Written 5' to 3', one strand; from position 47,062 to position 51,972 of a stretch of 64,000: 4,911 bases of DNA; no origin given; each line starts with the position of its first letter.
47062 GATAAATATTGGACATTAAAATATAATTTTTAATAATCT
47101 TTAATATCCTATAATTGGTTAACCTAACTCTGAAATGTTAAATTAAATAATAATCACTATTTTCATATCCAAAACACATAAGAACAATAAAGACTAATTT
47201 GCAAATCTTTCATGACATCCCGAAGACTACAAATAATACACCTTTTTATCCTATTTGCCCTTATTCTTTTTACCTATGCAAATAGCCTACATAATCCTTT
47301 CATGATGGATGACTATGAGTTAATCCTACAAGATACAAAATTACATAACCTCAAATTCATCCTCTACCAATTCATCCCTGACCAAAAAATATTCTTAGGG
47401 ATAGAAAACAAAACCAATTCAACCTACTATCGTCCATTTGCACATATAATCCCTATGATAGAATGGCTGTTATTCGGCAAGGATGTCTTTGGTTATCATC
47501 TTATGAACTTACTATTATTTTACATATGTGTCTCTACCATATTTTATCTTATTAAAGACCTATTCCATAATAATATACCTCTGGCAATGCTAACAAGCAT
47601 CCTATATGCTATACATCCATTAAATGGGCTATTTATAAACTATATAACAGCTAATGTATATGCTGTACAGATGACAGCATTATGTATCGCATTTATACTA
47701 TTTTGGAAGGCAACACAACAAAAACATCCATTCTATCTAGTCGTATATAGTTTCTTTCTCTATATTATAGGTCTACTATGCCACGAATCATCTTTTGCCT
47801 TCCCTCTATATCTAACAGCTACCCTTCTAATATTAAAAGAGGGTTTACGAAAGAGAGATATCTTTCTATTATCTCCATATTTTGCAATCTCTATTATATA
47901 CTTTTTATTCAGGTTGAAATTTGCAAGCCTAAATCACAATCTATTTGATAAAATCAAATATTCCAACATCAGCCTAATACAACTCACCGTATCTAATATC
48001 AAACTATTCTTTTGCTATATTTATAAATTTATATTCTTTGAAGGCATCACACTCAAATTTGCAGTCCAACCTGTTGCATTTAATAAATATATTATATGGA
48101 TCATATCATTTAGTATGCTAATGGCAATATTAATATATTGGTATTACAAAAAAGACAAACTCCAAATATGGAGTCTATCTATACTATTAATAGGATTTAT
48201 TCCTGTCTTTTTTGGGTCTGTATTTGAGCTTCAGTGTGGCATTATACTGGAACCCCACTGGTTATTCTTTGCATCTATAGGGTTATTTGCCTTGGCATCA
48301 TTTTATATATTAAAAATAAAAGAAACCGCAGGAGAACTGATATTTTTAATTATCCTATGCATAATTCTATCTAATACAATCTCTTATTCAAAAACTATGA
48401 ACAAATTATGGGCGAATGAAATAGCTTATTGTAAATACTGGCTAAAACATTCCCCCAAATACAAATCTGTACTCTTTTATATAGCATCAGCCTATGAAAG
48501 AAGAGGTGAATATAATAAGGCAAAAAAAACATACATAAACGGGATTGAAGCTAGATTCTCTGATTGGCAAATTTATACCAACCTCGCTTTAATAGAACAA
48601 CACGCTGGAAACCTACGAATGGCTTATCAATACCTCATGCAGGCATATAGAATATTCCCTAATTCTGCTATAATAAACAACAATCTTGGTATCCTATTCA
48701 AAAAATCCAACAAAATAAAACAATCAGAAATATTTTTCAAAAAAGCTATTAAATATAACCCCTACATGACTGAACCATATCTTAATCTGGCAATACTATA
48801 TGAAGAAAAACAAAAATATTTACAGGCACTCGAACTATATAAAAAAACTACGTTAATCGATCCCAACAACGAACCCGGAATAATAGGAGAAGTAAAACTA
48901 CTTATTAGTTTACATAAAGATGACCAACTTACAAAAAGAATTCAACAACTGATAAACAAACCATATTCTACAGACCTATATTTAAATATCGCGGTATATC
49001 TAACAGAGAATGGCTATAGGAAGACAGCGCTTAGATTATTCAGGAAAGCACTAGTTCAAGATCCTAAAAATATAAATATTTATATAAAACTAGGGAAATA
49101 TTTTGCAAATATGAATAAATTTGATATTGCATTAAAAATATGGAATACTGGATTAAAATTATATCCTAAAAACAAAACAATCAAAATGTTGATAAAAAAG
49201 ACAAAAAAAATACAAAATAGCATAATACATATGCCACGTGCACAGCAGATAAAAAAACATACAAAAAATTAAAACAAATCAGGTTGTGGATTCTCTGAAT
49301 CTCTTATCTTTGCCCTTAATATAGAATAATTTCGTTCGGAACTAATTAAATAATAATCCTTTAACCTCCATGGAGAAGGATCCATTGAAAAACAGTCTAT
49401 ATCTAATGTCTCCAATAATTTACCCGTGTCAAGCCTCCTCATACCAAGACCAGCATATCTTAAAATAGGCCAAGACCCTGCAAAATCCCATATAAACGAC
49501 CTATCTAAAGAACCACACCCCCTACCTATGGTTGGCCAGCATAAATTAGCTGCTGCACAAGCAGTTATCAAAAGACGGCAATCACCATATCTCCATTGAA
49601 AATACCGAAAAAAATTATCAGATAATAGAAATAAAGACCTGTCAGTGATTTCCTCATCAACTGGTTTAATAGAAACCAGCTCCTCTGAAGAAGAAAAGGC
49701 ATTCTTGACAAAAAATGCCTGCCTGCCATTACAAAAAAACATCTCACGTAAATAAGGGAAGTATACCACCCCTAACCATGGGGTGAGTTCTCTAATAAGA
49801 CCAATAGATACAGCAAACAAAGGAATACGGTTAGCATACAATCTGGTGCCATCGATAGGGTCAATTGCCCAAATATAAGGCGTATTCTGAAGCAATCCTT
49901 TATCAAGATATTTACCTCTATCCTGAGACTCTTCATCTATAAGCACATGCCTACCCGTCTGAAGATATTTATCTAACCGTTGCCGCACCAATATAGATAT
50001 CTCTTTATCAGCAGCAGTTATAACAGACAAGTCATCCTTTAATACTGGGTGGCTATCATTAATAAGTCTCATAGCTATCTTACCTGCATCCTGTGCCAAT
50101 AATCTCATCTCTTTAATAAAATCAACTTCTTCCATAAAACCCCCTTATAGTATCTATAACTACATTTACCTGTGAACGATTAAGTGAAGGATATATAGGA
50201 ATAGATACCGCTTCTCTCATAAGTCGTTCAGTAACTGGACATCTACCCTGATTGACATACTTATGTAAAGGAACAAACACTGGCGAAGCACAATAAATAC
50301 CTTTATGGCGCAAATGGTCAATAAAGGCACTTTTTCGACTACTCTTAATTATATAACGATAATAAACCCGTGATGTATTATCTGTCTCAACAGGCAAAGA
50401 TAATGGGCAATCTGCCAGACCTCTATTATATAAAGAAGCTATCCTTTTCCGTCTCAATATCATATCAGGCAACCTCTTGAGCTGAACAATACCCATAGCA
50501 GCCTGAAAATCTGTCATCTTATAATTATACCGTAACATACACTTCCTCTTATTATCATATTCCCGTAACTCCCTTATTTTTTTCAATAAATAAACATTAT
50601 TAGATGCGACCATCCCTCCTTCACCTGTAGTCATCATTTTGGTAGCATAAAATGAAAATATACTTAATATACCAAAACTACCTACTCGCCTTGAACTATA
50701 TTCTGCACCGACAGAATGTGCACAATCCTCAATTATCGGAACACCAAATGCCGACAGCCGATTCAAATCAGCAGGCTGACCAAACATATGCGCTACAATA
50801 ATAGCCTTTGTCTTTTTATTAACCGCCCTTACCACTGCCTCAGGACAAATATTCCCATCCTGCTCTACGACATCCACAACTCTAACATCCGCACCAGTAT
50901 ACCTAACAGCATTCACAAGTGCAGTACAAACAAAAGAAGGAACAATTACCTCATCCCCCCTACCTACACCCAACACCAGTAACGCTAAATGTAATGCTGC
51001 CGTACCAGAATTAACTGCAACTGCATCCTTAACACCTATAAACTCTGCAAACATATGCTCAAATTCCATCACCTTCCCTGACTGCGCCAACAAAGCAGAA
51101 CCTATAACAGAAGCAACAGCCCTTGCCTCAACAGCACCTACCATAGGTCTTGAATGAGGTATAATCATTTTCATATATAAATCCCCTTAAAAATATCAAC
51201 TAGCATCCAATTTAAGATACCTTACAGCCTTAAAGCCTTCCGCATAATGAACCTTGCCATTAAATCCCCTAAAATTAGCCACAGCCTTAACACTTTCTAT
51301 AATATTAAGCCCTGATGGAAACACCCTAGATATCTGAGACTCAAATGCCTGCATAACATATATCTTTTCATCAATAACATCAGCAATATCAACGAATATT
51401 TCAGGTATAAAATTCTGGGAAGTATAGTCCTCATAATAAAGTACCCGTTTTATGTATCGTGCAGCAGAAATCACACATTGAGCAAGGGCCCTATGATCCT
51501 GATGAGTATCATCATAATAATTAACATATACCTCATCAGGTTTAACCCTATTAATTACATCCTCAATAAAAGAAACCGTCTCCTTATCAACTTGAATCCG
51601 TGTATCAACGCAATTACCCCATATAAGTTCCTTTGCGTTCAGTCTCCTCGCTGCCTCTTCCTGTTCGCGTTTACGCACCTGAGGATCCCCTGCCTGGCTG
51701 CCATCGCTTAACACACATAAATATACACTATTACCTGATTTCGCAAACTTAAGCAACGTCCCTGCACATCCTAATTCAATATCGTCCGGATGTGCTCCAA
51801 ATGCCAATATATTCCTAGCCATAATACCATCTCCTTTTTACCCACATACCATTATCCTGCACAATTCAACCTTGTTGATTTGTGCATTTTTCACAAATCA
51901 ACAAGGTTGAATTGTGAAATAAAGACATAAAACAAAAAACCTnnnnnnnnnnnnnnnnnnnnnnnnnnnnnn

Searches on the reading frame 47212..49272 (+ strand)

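Call 72: search_protein_families(library=pfam, proteins=[window:47212-49272:+], max_evalue=0.0001)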
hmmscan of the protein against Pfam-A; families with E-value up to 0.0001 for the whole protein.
window:47212-49272:+ (686 aa): 13 families
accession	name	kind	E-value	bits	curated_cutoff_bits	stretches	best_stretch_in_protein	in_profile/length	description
PF07719.23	TPR_2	-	5.2e-21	73.4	27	0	522-553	3-34/34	Tetratricopeptide repeat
PF00515.34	TPR_1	-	5.3e-16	58.1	27.8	0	523-553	4-34/34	Tetratricopeptide repeat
PF14559.12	TPR_19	-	2.9e-14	53.6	25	0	604-661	8-65/68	Tetratricopeptide repeat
PF13424.12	TPR_12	-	9.2e-14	51.8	30.1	1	454-514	5-73/77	Tetratricopeptide repeat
PF13428.12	TPR_14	-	1.3e-13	50.6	23.5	0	588-629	2-43/44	Tetratricopeptide repeat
PF13181.12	TPR_8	-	3.4e-13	49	25.7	0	488-517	3-32/34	Tetratricopeptide repeat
PF13431.12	TPR_17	-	5.9e-12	45.3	24.4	0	609-641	1-33/34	Tetratricopeptide repeat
PF13414.12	TPR_11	-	9.7e-08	32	26.8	0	605-633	12-40/42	TPR repeat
PF25062.1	ARM_TT21_N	-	6e-07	29.9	40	0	454-572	102-220/222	Tetratricopeptide repeat protein 21 N-terminal ARM repeat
PF23914.1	TPR_CcmH_CycH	-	1.9e-06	28.3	42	0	606-659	36-88/158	Cytochrome c-type biogenesis protein H TPR domain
PF13176.12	TPR_7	-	8.7e-06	25.9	27.9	0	524-552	3-33/36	Tetratricopeptide repeat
PF13374.12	TPR_10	-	1.7e-05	25.1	27.5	0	590-614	5-29/42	Tetratricopeptide repeat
PF13432.12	TPR_16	-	1.9e-05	25.5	32.7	0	425-486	4-65/65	Tetratricopeptide repeat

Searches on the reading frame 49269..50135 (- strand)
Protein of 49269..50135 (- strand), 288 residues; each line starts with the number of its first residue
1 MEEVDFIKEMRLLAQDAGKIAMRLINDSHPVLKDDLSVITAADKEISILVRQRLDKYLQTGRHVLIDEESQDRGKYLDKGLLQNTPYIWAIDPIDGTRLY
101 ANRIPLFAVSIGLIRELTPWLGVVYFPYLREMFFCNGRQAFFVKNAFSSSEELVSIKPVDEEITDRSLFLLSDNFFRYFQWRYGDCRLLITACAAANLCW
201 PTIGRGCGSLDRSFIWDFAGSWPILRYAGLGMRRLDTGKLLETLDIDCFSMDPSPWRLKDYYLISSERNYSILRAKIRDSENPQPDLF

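Call 72: search_protein_families(library=pfam, proteins=[window:49269-50135:-], max_evalue=0.0001)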
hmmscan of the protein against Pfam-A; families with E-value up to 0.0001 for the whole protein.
window:49269-50135:- (288 aa): 1 family
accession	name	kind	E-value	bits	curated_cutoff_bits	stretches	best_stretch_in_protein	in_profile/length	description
PF00459.30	Inositol_P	-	7e-27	95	27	1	13-239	12-243/271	Inositol monophosphatase family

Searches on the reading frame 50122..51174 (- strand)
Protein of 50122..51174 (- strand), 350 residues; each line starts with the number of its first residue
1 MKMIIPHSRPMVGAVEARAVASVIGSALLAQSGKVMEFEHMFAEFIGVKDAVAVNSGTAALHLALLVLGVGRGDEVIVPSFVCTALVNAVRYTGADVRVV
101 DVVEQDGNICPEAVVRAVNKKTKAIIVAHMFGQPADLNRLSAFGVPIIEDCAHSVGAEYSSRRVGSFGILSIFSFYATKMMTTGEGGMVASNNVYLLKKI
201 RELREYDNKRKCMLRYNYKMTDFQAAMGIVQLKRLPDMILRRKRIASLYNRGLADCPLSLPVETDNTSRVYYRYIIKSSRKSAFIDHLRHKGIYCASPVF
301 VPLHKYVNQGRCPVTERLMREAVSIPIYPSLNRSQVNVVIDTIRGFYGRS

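Call 72: search_protein_families(library=pfam, proteins=[window:50122-51174:-], max_evalue=0.0001)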
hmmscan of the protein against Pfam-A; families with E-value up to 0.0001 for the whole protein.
window:50122-51174:- (350 aa): 3 families
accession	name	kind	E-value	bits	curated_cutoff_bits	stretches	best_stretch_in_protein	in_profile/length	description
PF01041.23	DegT_DnrJ_EryC1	-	2.9e-94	316.7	19.8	1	15-344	6-360/360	DegT/DnrJ/EryC1/StrS aminotransferase family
PF01212.27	Beta_elim_lyase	-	1.4e-07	31.6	27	1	14-123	13-123/288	Beta-eliminating lyase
PF00155.27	Aminotran_1_2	-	5.9e-07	29.4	19.7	1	36-129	45-154/361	Aminotransferase class I and II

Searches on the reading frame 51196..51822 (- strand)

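Call 72: search_protein_families(library=pfam, proteins=[window:51196-51822:-], max_evalue=0.0001)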
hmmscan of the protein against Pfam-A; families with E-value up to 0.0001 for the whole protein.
window:51196-51822:- (208 aa): 1 family
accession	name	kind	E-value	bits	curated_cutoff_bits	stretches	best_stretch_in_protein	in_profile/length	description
PF02585.22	PIG-L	-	1.9e-24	87.1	28.2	1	6-120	1-128/129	GlcNAc-PI de-N-acetylase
